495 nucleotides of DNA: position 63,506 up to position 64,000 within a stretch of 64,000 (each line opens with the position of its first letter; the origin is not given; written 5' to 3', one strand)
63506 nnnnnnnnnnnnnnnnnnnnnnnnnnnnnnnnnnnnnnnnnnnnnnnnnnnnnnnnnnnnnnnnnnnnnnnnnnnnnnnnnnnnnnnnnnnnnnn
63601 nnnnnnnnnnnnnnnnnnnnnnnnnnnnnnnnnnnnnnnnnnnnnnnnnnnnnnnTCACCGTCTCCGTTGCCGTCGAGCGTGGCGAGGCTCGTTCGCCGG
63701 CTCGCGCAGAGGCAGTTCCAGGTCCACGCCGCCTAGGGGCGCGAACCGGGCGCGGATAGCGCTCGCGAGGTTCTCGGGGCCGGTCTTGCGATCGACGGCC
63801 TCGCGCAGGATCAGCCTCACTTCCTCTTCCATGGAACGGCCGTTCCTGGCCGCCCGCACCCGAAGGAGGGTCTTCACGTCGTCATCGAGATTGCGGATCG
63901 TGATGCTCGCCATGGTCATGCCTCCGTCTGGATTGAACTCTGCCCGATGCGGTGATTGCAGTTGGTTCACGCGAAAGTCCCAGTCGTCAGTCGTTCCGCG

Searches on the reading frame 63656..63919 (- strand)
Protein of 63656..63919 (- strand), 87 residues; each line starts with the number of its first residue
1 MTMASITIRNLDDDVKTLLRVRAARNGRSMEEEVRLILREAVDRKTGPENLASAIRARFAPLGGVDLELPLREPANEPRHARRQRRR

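Call 3: search_protein_families(library=pfam, proteins=[window:63656-63919:-], max_evalue=0.01)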
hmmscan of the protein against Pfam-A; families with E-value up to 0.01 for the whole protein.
window:63656-63919:- (87 aa): 3 families
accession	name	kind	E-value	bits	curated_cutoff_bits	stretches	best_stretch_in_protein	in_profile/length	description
PF22513.2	FitA-like_RHH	-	5.5e-21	74.7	27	1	4-42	1-39/39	Antitoxin FitA-like, ribbon-helix-helix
PF03869.20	Arc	-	0.0047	17.2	20.4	1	14-43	14-43/50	Arc-like DNA binding domain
PF01402.27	RHH_1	-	0.0097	16.3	20.5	0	11-44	6-39/39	Ribbon-helix-helix protein, copG family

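Call 4: search_protein_families(library=ncbifam, proteins=[window:63656-63919:-], max_evalue=0.01)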
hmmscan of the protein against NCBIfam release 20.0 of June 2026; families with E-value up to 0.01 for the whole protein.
window:63656-63919:- (87 aa): 0 families

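Call 19: search_protein_families(library=padloc, proteins=[window:63656-63919:-], max_evalue=0.01)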
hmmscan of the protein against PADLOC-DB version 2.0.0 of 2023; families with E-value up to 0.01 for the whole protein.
window:63656-63919:- (87 aa): 0 families

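Call 55: find_homologous_proteins(query=window:63656-63913:-, max_evalue=0.00001)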
Query window:63656-63913:- (85 aa): 7709 proteins with E <= 0.00001 among 7764 candidates; the best 120 are listed.
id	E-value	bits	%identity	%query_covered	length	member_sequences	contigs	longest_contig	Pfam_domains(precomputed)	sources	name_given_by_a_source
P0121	2.7e-43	163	99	99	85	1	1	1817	PF22513.3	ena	-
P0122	1.2e-42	161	98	100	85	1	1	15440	PF22513.3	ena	-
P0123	7.2e-39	149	93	89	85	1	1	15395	PF22513.3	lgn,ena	-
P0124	5.6e-38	146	90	79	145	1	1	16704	PF22513.3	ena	-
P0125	3.7e-37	144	89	89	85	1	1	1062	PF22513.3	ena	-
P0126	6.1e-37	143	86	94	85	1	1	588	PF22513.3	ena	-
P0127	1.1e-36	142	90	79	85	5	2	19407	PF22513.3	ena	-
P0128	2.0e-36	141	97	79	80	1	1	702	PF22513.3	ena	-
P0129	1.5e-32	129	90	79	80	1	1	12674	PF22513.3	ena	-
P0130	4.6e-32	127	86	89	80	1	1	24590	PF22513.3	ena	-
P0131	1.2e-31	126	87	79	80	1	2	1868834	PF22513.3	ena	-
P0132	1.9e-31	125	87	79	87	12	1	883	PF22513.3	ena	-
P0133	2.4e-31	125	87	79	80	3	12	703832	PF22513.3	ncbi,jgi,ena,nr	ncbi:MAG: plasmid stabilization protein [Nitrospinae bacterium]|nr:plasmid stabilization protein [Ni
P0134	2.8e-31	125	87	79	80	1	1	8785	PF22513.3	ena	-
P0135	2.9e-31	125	87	79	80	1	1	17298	PF22513.3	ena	-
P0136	3.8e-31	124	87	79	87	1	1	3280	PF22513.3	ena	-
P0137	3.9e-31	124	85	79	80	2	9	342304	PF22513.3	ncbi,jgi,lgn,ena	-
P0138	4.8e-31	124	85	79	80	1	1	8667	PF22513.3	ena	-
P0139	5.0e-31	124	87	79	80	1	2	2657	PF22513.3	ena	-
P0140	5.2e-31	124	82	89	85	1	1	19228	PF22513.3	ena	-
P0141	7.4e-31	124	87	89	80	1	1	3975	PF22513.3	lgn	-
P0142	8.3e-31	123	87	79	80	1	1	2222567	PF22513.3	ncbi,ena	-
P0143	1.1e-30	123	83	89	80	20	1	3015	PF22513.3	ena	-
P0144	1.3e-30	123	80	89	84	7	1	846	PF22513.3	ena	-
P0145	1.4e-30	123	80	89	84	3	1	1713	PF22513.3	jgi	-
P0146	1.9e-30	122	84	89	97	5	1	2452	PF22513.3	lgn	-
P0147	2.0e-30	122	80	89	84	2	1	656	PF22513.3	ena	-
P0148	2.4e-30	122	82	89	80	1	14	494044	PF22513.3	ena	-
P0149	2.8e-30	122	85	79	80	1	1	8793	PF22513.3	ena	-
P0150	3.1e-30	122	79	89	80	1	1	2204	PF22513.3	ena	-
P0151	3.2e-30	122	85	79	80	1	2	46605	PF22513.3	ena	-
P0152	3.7e-30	121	85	79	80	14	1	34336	PF22513.3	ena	-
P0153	4.2e-30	121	85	79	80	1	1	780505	PF22513.3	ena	-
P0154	4.3e-30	121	83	89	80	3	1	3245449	PF22513.3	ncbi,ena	-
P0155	4.4e-30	121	87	79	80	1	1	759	PF22513.3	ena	-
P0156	4.6e-30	121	85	79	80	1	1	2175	PF22513.3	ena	-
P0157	5.8e-30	121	84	79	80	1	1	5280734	PF22513.3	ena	-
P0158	6.5e-30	121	88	79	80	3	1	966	PF22513.3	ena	-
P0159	6.6e-30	121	79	89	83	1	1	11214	PF22513.3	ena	-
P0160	6.9e-30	120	80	89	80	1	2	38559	PF22513.3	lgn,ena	-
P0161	7.8e-30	120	85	79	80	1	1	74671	PF22513.3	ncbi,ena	-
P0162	8.8e-30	120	80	89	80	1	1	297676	PF22513.3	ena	-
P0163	9.3e-30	120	85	79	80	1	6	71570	PF22513.3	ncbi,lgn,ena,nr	ncbi:MAG: plasmid stabilization protein [Nitrospinae bacterium]|nr:plasmid stabilization protein [Ni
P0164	9.6e-30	120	80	89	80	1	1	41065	PF22513.3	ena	-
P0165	9.8e-30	120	87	79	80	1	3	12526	PF22513.3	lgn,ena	-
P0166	1.0e-29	120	85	79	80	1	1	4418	PF22513.3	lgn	-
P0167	1.2e-29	120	82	79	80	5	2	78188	PF22513.3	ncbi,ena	-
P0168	1.2e-29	120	84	79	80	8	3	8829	PF22513.3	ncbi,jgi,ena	-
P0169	1.3e-29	120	80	89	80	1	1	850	PF22513.3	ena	-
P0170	1.3e-29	120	82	79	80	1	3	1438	PF22513.3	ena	-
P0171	1.3e-29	120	79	89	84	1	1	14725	PF22513.3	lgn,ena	-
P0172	1.4e-29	120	87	79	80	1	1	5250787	PF22513.3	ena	-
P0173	1.4e-29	119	86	85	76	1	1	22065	PF22513.3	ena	-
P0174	1.5e-29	119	84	79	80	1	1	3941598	PF03869.21,PF22513.3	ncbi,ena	-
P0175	1.6e-29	119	85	85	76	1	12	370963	PF22513.3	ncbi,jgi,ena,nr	ncbi:MAG: hypothetical protein OXF97_07335 [Nitrospira sp.]|nr:hypothetical protein [Nitrospira sp.]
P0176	1.6e-29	119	79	89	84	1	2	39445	PF22513.3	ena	-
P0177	1.7e-29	119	84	79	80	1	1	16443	PF22513.3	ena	-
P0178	1.7e-29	119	80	89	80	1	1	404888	PF22513.3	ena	-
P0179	1.7e-29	119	78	89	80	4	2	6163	PF22513.3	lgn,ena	-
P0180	1.7e-29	119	80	89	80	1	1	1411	PF22513.3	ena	-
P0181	1.9e-29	119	80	89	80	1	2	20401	PF22513.3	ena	-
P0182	2.1e-29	119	84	79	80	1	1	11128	PF22513.3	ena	-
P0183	2.3e-29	119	83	78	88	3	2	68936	PF22513.3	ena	-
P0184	2.4e-29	119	85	79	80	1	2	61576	PF22513.3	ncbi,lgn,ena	-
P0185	2.5e-29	119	81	79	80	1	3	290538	PF22513.3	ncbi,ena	-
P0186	2.5e-29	119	84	79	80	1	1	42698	PF22513.3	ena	-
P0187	2.5e-29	119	83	76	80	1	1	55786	PF22513.3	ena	-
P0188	2.7e-29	119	80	89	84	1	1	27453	PF22513.3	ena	-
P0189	2.9e-29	118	83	89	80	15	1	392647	PF22513.3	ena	-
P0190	3.4e-29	118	83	85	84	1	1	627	PF22513.3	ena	-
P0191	3.5e-29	118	85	79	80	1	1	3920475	PF22513.3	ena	-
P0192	3.7e-29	118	79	89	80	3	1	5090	PF22513.3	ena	-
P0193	3.7e-29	118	80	89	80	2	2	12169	PF22513.3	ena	-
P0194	3.9e-29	118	84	79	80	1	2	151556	PF22513.3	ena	-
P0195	4.0e-29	118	83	78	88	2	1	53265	PF22513.3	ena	-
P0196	4.2e-29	118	84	79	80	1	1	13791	PF22513.3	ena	-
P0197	4.5e-29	118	83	89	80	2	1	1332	PF22513.3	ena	-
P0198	4.6e-29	118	84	79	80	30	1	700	PF22513.3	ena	-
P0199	4.7e-29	118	82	79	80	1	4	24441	PF22513.3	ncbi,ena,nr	ncbi:MAG: plasmid stabilization protein [Nitrospira sp. SB0677_bin_15]|nr:plasmid stabilization prot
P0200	4.7e-29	118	76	89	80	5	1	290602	PF22513.3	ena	-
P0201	4.8e-29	118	81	79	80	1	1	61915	PF22513.3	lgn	-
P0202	5.0e-29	118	87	79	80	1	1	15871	PF22513.3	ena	-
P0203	5.4e-29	118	83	89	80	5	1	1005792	PF22513.3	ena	-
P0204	5.5e-29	118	78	89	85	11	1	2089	PF22513.3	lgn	-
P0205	5.6e-29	118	86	85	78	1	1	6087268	PF22513.3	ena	-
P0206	6.0e-29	117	78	89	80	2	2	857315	PF22513.3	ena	-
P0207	6.3e-29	117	82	79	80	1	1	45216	PF22513.3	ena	-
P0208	6.5e-29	117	82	79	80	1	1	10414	PF22513.3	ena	-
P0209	7.4e-29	117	84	79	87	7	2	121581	PF22513.3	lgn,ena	-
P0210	7.7e-29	117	84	79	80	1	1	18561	PF22513.3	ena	-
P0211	8.4e-29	117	84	79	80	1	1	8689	PF22513.3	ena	-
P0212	8.7e-29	117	78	89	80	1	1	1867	PF22513.3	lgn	-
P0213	9.0e-29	117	85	79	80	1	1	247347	PF22513.3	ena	-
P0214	9.5e-29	117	83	88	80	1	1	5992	PF22513.3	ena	-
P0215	9.6e-29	117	78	89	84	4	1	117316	PF22513.3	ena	-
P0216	1.0e-28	117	78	89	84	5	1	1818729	PF22513.3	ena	-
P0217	1.0e-28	117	79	89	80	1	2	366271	PF22513.3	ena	-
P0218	1.1e-28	117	78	93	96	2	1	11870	PF22513.3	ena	-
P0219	1.1e-28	117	78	89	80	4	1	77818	PF22513.3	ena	-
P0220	1.1e-28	117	82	76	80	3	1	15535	PF22513.3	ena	-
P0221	1.1e-28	117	82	89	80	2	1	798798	PF22513.3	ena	-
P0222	1.2e-28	117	84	79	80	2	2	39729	PF22513.3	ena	-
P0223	1.2e-28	117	75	89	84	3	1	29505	PF22513.3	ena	-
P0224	1.2e-28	116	81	91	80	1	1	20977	PF22513.3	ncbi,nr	ncbi:MAG: plasmid stabilization protein [Rhodospirillaceae bacterium]|nr:plasmid stabilization prote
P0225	1.3e-28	116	78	89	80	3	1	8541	PF22513.3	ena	-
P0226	1.3e-28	116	84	79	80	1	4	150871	PF22513.3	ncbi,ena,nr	ncbi:MAG: plasmid stabilization protein [Alphaproteobacteria bacterium]|nr:plasmid stabilization pro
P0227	1.3e-28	116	84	79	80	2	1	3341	PF22513.3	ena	-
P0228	1.3e-28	116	84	79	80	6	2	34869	PF22513.3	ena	-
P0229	1.4e-28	116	75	89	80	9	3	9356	PF22513.3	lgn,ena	-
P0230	1.4e-28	116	78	89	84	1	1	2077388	PF22513.3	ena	-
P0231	1.5e-28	116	82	79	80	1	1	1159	PF22513.3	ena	-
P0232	1.5e-28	116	78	89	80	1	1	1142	PF22513.3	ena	-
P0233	1.5e-28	116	87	79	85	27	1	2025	PF22513.3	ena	-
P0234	1.5e-28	116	81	79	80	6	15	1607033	PF22513.3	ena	-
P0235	1.5e-28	116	84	79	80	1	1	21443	PF22513.3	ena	-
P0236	1.6e-28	116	82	79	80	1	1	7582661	PF22513.3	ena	-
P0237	1.6e-28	116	72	99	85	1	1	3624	PF22513.3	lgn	-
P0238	1.7e-28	116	84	79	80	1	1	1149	PF22513.3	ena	-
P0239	1.7e-28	116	84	79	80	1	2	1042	PF22513.3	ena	-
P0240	1.8e-28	116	84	79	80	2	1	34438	PF22513.3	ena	-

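Call 57: find_encoding_contigs(protein=P0140, flank=5000, max_places=2)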
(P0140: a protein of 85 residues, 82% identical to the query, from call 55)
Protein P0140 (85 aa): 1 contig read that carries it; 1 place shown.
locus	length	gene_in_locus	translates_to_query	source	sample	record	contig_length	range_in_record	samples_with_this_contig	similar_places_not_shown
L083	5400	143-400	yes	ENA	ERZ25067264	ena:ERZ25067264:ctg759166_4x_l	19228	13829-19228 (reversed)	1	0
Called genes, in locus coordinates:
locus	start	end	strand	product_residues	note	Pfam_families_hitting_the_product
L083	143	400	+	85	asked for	PF22513:FitA-like_RHH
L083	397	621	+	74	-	-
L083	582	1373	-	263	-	-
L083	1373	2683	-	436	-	PF01420:Methylase_S (faint)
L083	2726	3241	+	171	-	PF13384:HTH_23 (weak), PF13518:HTH_28 (weak), PF13551:HTH_29, PF13565:HTH_32, PF13592:HTH_33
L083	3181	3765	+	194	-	PF13358:DDE_3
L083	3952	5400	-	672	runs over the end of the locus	PF13588:HSDR_N_2, PF02384:N6_Mtase, PF07669:Eco57I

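Call 58: find_encoding_contigs(protein=P0237, flank=5000, max_places=2)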
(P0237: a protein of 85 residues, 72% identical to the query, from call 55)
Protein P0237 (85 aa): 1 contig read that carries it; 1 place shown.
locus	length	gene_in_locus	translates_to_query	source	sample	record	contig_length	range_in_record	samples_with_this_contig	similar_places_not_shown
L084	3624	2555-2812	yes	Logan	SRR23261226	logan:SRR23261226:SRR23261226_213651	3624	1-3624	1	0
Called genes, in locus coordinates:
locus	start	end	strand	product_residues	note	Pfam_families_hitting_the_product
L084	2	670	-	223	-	?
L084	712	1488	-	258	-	PF04191:PEMT, PF04140:ICMT (faint)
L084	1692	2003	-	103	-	-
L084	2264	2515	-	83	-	-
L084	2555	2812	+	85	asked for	PF22513:FitA-like_RHH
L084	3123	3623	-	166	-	?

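Call 59: find_encoding_contigs(protein=P0123, flank=5000, max_places=2)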
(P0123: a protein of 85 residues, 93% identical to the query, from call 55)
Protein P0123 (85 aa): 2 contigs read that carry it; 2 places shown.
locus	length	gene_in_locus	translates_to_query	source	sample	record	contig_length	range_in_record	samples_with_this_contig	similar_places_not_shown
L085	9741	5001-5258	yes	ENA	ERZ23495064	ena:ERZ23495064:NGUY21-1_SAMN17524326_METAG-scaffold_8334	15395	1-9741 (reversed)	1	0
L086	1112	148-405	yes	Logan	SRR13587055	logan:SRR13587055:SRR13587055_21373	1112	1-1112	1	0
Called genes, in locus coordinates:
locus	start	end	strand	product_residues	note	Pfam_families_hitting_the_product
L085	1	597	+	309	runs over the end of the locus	PF02625:XdhC_CoxI, PF13478:XdhC_C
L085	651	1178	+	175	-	PF12804:NTP_transf_3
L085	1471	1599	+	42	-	-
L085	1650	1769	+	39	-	-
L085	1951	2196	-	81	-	-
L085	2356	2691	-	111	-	PF01381:HTH_3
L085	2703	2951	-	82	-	PF05015:HigB-like_toxin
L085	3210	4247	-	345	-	PF00762:Ferrochelatase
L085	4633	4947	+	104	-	PF13560:HTH_31 (weak)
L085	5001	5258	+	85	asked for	PF22513:FitA-like_RHH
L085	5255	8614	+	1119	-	PF02384:N6_Mtase, PF20473:MmeI_Mtase (faint), PF07669:Eco57I (weak), PF18135:Type_ISP_C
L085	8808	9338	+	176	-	-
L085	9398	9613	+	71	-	PF10049:DUF2283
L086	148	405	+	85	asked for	PF22513:FitA-like_RHH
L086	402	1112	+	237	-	?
